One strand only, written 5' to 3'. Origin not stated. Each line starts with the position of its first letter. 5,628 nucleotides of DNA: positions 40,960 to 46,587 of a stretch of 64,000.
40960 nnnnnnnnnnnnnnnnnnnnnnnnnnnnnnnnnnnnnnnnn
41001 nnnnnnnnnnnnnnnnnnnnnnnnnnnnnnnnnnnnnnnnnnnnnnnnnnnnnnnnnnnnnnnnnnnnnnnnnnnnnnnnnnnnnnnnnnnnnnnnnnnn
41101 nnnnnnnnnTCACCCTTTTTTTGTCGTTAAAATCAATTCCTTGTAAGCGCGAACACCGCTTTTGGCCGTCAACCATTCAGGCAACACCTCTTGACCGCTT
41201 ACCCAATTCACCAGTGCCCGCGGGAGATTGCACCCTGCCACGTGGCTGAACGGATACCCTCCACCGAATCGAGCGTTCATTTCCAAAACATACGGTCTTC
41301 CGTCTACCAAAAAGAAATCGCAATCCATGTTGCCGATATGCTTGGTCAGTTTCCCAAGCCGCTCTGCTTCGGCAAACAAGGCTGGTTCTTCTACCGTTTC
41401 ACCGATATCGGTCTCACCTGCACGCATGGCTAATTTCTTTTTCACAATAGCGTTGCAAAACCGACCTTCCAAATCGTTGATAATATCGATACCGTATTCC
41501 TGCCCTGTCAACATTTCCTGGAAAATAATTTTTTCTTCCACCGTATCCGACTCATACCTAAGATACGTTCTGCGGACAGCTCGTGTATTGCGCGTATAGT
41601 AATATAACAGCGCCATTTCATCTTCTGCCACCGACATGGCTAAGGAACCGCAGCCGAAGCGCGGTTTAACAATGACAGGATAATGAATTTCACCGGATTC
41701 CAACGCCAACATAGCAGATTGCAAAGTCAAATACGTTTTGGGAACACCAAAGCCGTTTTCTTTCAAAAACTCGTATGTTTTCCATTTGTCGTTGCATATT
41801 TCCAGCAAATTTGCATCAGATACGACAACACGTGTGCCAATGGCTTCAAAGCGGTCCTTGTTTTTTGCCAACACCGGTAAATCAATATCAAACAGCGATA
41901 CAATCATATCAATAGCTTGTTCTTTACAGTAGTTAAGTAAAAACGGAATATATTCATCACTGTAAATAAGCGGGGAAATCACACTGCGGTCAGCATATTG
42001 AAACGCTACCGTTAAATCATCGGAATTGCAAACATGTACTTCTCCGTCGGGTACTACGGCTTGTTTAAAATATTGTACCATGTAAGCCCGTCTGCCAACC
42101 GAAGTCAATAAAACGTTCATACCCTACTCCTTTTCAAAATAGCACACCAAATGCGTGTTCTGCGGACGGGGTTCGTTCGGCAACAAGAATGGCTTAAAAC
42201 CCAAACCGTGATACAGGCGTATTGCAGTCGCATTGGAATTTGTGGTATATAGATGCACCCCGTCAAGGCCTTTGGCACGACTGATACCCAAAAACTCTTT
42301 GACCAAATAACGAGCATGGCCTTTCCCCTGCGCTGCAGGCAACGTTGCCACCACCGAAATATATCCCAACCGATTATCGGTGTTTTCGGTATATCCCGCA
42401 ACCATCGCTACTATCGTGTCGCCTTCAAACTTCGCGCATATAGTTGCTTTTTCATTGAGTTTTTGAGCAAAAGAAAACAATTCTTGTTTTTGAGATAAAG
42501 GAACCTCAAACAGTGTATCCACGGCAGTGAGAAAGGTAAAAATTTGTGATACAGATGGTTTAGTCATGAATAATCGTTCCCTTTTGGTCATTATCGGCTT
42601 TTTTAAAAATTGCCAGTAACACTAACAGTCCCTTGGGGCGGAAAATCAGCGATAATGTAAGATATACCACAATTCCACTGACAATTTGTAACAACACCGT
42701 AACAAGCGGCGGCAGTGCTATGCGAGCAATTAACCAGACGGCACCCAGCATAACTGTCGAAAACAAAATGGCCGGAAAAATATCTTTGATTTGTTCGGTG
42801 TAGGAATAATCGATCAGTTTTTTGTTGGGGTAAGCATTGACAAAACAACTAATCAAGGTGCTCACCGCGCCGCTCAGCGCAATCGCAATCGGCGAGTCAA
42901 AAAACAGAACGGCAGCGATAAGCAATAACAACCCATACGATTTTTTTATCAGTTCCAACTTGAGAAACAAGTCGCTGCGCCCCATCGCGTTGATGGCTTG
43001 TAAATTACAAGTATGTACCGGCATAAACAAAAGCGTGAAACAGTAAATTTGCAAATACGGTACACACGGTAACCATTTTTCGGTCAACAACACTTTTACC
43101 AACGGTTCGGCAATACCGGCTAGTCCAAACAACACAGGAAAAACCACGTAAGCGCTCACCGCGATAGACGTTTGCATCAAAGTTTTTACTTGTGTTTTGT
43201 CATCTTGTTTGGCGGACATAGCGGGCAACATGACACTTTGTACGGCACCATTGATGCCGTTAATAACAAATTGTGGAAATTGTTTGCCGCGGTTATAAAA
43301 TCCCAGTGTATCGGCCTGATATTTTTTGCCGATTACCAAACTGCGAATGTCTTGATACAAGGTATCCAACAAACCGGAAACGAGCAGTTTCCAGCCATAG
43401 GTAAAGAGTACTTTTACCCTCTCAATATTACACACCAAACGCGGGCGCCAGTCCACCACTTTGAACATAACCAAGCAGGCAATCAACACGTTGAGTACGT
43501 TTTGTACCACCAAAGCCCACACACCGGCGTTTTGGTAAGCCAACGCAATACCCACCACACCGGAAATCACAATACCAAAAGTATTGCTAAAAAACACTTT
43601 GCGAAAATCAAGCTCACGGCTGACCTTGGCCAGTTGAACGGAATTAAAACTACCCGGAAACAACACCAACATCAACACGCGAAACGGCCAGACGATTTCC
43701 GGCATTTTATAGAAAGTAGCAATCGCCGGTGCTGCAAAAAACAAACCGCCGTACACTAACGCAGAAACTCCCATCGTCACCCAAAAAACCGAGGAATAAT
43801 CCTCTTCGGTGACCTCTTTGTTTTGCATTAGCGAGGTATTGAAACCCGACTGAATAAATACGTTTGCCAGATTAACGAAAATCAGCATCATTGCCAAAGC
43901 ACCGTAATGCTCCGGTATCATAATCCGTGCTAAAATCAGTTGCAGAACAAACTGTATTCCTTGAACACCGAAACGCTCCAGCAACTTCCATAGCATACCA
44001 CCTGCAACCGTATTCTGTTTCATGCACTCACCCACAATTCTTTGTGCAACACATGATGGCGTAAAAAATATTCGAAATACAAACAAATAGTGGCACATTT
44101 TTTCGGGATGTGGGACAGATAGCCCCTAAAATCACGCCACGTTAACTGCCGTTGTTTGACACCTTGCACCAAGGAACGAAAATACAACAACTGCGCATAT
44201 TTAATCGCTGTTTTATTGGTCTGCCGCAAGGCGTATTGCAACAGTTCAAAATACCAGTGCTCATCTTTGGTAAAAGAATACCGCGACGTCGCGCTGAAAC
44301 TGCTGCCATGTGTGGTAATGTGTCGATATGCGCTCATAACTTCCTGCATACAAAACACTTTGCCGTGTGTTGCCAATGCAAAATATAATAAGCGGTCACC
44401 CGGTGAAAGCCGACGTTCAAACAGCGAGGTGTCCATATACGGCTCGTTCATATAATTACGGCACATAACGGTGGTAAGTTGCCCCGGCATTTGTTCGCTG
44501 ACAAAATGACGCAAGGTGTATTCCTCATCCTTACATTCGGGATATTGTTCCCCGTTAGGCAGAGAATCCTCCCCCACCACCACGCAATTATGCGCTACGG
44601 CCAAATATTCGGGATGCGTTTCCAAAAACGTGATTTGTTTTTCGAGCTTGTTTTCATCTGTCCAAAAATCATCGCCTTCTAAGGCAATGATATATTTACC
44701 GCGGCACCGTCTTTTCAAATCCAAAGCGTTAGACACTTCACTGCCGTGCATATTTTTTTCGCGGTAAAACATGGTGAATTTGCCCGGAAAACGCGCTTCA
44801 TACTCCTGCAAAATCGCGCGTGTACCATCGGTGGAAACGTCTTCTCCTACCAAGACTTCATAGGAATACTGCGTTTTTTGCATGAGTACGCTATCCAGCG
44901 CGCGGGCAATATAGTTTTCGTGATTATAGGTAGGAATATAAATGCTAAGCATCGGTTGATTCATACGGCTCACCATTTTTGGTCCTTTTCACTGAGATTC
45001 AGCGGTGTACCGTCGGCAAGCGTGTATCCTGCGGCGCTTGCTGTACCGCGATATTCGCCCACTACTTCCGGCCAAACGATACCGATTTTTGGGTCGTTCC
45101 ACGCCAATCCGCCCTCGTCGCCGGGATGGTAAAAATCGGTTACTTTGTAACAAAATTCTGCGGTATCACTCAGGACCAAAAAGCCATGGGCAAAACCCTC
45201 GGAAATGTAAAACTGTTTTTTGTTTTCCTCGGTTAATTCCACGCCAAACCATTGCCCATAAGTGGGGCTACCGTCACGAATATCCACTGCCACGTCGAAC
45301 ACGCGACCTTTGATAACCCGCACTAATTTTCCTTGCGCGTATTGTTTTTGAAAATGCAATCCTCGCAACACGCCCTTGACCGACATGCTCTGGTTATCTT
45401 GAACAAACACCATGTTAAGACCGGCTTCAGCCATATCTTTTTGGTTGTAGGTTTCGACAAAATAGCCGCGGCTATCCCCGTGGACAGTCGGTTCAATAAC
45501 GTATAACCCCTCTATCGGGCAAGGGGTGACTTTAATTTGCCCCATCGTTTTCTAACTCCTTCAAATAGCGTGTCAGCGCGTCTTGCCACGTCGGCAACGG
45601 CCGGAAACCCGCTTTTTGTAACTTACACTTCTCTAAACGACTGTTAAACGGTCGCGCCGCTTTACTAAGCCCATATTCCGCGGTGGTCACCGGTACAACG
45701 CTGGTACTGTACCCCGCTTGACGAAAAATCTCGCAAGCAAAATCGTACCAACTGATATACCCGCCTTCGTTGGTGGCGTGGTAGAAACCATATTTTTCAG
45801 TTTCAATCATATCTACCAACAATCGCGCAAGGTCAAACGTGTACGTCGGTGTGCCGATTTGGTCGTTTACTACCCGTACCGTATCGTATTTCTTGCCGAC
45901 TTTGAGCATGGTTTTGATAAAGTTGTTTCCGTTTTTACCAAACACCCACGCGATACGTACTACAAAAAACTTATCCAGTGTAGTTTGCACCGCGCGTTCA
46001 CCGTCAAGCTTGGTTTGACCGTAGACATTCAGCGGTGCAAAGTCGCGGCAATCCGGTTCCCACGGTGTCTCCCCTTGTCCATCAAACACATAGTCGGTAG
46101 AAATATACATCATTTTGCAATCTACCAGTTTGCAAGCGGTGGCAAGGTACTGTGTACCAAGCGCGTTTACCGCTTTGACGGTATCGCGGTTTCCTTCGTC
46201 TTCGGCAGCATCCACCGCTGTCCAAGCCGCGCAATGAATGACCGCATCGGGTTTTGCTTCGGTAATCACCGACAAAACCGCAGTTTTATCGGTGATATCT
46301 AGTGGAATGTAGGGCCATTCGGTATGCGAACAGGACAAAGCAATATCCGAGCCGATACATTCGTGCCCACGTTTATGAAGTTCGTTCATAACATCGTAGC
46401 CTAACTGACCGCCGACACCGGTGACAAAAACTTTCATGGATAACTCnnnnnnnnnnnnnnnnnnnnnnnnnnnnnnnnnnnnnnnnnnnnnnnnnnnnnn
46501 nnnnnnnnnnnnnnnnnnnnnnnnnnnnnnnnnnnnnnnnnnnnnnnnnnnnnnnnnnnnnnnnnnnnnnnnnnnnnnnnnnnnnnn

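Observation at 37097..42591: Amino-acid-ligation-type module with an orphan TRAP permease embedded in a rhamnose glycan locus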

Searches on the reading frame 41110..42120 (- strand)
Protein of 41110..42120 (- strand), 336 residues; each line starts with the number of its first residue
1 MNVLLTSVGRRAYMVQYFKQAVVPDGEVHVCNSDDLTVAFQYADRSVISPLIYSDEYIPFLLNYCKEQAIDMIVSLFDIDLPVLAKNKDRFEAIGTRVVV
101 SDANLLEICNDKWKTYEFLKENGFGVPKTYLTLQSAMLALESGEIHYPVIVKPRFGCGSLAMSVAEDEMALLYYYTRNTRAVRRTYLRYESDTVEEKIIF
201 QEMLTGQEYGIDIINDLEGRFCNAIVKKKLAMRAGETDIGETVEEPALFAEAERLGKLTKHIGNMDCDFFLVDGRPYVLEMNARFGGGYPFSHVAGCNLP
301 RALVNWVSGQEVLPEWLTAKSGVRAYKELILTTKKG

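Call 4: search_protein_families(library=pfam, proteins=[window:41110-42120:-], max_evalue=0.01)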
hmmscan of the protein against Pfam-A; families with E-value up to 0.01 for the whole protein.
window:41110-42120:- (336 aa): 6 families
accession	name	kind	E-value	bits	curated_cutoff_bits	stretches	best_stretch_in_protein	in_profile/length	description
PF21360.3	PylC-like_N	-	6.9e-24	84.3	27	1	3-99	1-96/96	PylC-like, N-terminal domain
PF02655.19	ATP-grasp_3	-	5.6e-18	66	23.2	1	109-287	1-159/160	ATP-grasp domain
PF15632.11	ATPgrasp_Ter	-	7.4e-14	52.1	29.1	1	196-312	3-112/131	ATP-grasp in the biosynthetic pathway with Ter operon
PF13535.11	ATP-grasp_4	-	7.8e-07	29.3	27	1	145-231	1-89/160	ATP-grasp domain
PF02786.22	CPSase_L_D2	-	7.8e-05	22.7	19.8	1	142-186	34-78/211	Carbamoyl-phosphate synthase L chain, ATP binding domain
PF14397.11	ATPgrasp_ST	-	0.00014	21.6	31.4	0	103-136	13-46/278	Sugar-transfer associated ATP-grasp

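Call 5: search_protein_families(library=ncbifam, proteins=[window:41110-42120:-], max_evalue=0.01)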
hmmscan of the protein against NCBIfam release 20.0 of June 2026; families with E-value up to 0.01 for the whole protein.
window:41110-42120:- (336 aa): 30 families (the best 25 are shown)
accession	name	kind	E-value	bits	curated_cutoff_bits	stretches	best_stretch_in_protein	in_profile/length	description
NF009404.0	PRK12767.1-3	equivalog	2e-109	365.6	316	1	1-329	1-328/344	carbamoyl phosphate synthase-like protein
NF009406.0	PRK12767.1-5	equivalog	8.8e-70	235.3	271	1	1-311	3-297/327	carbamoyl phosphate synthase-like protein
NF009405.0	PRK12767.1-4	equivalog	7.9e-68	228.8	390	2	1-194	1-192/320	carbamoyl phosphate synthase-like protein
NF009403.0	PRK12767.1-2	equivalog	8.5e-46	156.7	286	1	1-264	1-245/342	carbamoyl phosphate synthase-like protein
NF009402.0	PRK12767.1-1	equivalog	1.2e-41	142.6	218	1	25-333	29-325/329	carbamoyl phosphate synthase-like protein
NF002563.0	PRK02186.1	subfamily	2.6e-15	55.8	625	1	102-289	98-281/890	argininosuccinate lyase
NF053643.1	Ddl_archaea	equivalog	5.5e-13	48.6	500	1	67-292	59-279/367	putative pseudomurein biosynthesis ATP-grasp protein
TIGR00768.1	rimK_fam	subfamily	1.9e-10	40.5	143.4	1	90-171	67-147/276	RimK family alpha-L-glutamate ligase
NF003671.0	PRK05294.1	equivalog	2.9e-10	38.4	599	1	88-311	643-865/1058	carbamoyl-phosphate synthase large subunit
TIGR01369.1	CPSaseII_lrg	equivalog_domain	1.1e-09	36.6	1027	1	89-314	647-871/1052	carbamoyl-phosphate synthase (glutamine-hydrolyzing) large subunit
TIGR02144.1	LysX_arch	equivalog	8.5e-09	34.9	275.6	1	91-167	68-143/281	lysine biosynthesis protein LysX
NF005315.0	PRK06849.1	equivalog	1.2e-07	31.1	406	1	47-285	54-276/389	hypothetical protein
NF002378.0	PRK01372.1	subfamily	4.1e-06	25.7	243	1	107-216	96-191/305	D-alanine--D-alanine ligase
NF011169.0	PRK14571.1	equivalog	1.9e-05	24.2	404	1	92-215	76-181/300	D-alanyl-alanine synthetase A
TIGR04443.1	F420_CofF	equivalog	2.5e-05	23.5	300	1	104-167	85-151/283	coenzyme gamma-F420-2:alpha-L-glutamate ligase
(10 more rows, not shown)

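Call 32: search_solved_structures(query=window:41110-42120:-, max_evalue=0.001)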
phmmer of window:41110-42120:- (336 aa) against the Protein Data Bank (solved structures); distinct sequences matched with E-value up to 0.001: 6.
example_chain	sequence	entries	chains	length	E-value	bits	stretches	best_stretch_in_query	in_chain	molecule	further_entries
2pn1_A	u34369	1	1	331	4.9e-50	173.9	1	3-304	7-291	Carbamoylphosphate synthase large subunit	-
3vot_A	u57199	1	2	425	9.7e-09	38.2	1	43-289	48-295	L-amino acid ligase, BL00235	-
3vpd_A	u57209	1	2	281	0.00033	23.3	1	93-167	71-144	Ribosomal protein S6 modification protein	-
1bxr_A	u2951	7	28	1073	0.00044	22.9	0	31-316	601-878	CARBAMOYL-PHOSPHATE SYNTHASE | CARBAMOYL PHOSPHATE SYNTHETASE: LARGE SUBUNIT | CARBAMOYL PHOSPHATE SYNTHETASE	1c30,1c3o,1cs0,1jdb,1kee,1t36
1ce8_A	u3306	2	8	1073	0.00046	22.8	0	31-316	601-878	PROTEIN (CARBAMOYL-PHOSPHATE SYNTHASE) | carbamoyl phosphate synthetase large chain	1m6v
1ulz_A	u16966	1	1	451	0.00073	22.2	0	95-309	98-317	pyruvate carboxylase n-terminal domain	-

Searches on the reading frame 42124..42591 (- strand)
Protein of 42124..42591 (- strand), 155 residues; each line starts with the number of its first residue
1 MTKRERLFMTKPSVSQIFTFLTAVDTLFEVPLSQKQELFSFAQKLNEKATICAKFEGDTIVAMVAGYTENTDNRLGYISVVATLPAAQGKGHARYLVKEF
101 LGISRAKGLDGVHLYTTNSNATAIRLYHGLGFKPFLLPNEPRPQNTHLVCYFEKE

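Call 4: search_protein_families(library=pfam, proteins=[window:42124-42591:-], max_evalue=0.01)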
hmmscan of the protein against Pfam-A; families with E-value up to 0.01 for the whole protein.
window:42124-42591:- (155 aa): 5 families
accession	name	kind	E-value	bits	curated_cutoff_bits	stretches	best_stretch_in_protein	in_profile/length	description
PF00583.31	Acetyltransf_1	-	9.8e-15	55.3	20.7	1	43-132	26-116/116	Acetyltransferase (GNAT) family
PF13508.13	Acetyltransf_7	-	1.6e-09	38.5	27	1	52-134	7-84/84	Acetyltransferase (GNAT) domain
PF08445.16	FR47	-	1.8e-07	31.5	22.1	1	68-133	14-78/86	FR47-like protein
PF13527.13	Acetyltransf_9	-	2e-07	31.5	25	1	20-133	13-125/127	Acetyltransferase (GNAT) domain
PF13673.13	Acetyltransf_10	-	1.1e-06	29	23.6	1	41-134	22-109/128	Acetyltransferase (GNAT) domain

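Call 5: search_protein_families(library=ncbifam, proteins=[window:42124-42591:-], max_evalue=0.01)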
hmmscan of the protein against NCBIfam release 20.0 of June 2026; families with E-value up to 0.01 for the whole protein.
window:42124-42591:- (155 aa): 12 families
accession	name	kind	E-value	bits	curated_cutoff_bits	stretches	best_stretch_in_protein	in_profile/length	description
TIGR03448.1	mycothiol_MshD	equivalog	2e-07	30.6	163.1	1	72-134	225-287/294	mycothiol synthase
TIGR01575.1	rimI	equivalog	7.5e-07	29.4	86.4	1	41-133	23-113/132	ribosomal protein S18-alanine N-acetyltransferase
NF049894.1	CG3035_N_ac_Glu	equivalog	4.8e-06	26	280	1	53-133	209-290/300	N-acetylglutamate synthase, CG3035 family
TIGR02406.1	ectoine_EctA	equivalog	6.4e-06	26.3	120.6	1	47-131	38-122/157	diaminobutyrate acetyltransferase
NF007025.1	PRK09491.1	equivalog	2e-05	24.6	173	1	81-133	68-120/145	ribosomal protein S18-alanine N-acetyltransferase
NF002959.0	PRK03624.1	equivalog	4.5e-05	23.2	124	1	44-133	43-130/147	GNAT family acetyltransferase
NF000487.1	stat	exception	0.0001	21.9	420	1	68-133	97-162/189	streptothricin N-acetyltransferase STAT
NF000360.1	sat4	exception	0.00035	20.7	380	1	55-133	78-154/180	streptothricin N-acetyltransferase Sat4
NF008212.0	PRK10975.1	equivalog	0.00042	20.2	219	1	61-131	151-219/232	dTDP-4-amino-4,6-dideoxy-D-galactose acyltransferase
NF040501.1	resist_ArsN2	equivalog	0.0032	17.1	125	1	52-133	26-102/133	arsenic resistance N-acetyltransferase ArsN2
NF040503.1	resist_ArsN1a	equivalog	0.0073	16.1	170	1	28-133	27-134/159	arsinothricin resistance N-acetyltransferase ArsN1 family A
NF033083.0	AAC_3_I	equivalog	0.0095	16.1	200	0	48-133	47-135/145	AAC(3)-I family aminoglycoside N-acetyltransferase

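Call 49: search_solved_structures(query=window:42124-42591:-, max_evalue=0.001)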
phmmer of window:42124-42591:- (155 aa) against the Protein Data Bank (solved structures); distinct sequences matched with E-value up to 0.001: 2.
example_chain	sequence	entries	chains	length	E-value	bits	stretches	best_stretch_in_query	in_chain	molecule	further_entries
3ec4_A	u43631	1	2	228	3.3e-05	27.3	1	61-133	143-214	Putative Acetyltransferase from the GNAT family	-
4bmh_A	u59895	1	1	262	0.00032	24.1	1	83-141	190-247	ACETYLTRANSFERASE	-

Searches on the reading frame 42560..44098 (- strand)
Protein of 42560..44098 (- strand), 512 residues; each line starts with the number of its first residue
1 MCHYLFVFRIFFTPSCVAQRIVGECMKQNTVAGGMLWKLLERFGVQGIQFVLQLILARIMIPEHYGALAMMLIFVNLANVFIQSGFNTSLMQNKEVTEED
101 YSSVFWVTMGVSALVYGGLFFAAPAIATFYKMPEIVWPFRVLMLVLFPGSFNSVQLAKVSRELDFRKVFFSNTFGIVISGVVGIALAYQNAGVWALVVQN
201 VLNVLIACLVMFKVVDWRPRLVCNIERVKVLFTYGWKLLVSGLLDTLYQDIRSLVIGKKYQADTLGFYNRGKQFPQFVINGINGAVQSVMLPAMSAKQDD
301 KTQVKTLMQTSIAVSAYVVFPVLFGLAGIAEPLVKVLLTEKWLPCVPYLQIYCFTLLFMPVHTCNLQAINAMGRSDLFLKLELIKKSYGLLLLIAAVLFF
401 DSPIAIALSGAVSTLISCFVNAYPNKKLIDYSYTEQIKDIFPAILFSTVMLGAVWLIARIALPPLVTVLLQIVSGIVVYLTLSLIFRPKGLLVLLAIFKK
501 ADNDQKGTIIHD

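Call 4: search_protein_families(library=pfam, proteins=[window:42560-44098:-], max_evalue=0.01)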
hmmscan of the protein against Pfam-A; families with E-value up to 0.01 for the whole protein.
window:42560-44098:- (512 aa): 2 families
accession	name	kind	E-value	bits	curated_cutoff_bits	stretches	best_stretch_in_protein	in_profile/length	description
PF13440.11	Polysacc_synt_3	-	1e-92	311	23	1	55-347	1-293/293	Polysaccharide biosynthesis protein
PF01943.22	Polysacc_synt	-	2.3e-35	122.8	28.2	1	34-295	4-271/274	Polysaccharide biosynthesis protein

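Call 5: search_protein_families(library=ncbifam, proteins=[window:42560-44098:-], max_evalue=0.01)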
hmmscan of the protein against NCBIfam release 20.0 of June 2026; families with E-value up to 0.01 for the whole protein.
window:42560-44098:- (512 aa): 3 families
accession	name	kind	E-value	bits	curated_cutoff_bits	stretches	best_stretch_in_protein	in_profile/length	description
NF058658.1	Oglyco_Wzx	exception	1e-79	268.8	720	1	25-484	5-461/478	O-glycosylation flippase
NF007773.0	PRK10459.1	equivalog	2.6e-50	171.8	273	1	26-488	3-469/492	MOP flippase family protein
NF047674.1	TeichurnBiosyTuaB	equivalog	3.8e-41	141.6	580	1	29-482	6-465/469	teichuronic acid biosynthesis protein TuaB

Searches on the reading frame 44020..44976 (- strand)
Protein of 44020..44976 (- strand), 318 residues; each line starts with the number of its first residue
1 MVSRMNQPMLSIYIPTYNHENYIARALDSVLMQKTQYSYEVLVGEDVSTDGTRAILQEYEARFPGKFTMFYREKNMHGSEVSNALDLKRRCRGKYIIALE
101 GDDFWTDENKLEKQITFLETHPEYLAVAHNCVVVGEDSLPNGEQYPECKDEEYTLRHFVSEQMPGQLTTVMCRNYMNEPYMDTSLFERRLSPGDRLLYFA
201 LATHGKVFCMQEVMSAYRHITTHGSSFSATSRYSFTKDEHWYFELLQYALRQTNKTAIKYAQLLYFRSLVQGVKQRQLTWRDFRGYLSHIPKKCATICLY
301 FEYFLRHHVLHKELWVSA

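Call 7: search_protein_families(library=pfam, proteins=[window:44020-44976:-], max_evalue=0.001)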
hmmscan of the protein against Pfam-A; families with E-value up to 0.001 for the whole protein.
window:44020-44976:- (318 aa): 2 families
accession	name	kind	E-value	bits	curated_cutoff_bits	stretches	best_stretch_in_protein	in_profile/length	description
PF00535.33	Glycos_transf_2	-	5.9e-23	82.1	23.3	1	11-129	1-114/168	Glycosyl transferase family 2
PF13641.12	Glyco_tranf_2_3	-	2.3e-10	41.3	27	1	9-160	2-147/230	Glycosyltransferase like family 2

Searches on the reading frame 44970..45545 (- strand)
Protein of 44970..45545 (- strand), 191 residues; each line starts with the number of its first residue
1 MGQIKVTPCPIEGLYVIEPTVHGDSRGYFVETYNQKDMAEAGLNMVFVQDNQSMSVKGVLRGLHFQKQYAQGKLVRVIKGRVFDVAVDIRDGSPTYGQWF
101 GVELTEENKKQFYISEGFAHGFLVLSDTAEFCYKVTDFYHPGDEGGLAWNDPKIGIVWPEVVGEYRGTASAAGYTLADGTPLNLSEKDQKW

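Call 7: search_protein_families(library=pfam, proteins=[window:44970-45545:-], max_evalue=0.001)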
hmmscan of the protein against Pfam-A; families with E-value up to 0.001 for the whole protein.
window:44970-45545:- (191 aa): 1 family
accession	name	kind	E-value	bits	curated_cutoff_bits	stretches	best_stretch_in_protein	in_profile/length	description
PF00908.23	dTDP_sugar_isom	-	3.6e-72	242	27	1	10-191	3-163/168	dTDP-4-dehydrorhamnose 3,5-epimerase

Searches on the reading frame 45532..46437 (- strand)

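Call 7: search_protein_families(library=pfam, proteins=[window:45532-46437:-], max_evalue=0.001)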
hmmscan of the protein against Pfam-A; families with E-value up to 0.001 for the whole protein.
window:45532-46437:- (301 aa): 6 families
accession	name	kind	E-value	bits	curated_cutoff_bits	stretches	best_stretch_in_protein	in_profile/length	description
PF04321.23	RmlD_sub_bind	-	2.6e-91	306.1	27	1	1-295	1-285/287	RmlD substrate binding domain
PF01370.27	Epimerase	-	5.8e-25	88.5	20.9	1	3-191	1-203/240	NAD dependent epimerase/dehydratase family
PF16363.11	GDP_Man_Dehyd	-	1.3e-14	54.9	27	1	4-151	1-165/332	GDP-mannose 4,6 dehydratase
PF02719.21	Polysacc_synt_2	-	9.5e-09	35.3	20.2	1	46-169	61-175/293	Polysaccharide biosynthesis protein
PF01073.25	3Beta_HSD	-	6.6e-07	29.1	22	1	6-200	3-218/280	3-beta hydroxysteroid dehydrogenase/isomerase family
PF07993.18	NAD_binding_4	-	2.9e-06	27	20.1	1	63-168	89-210/258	Male sterility protein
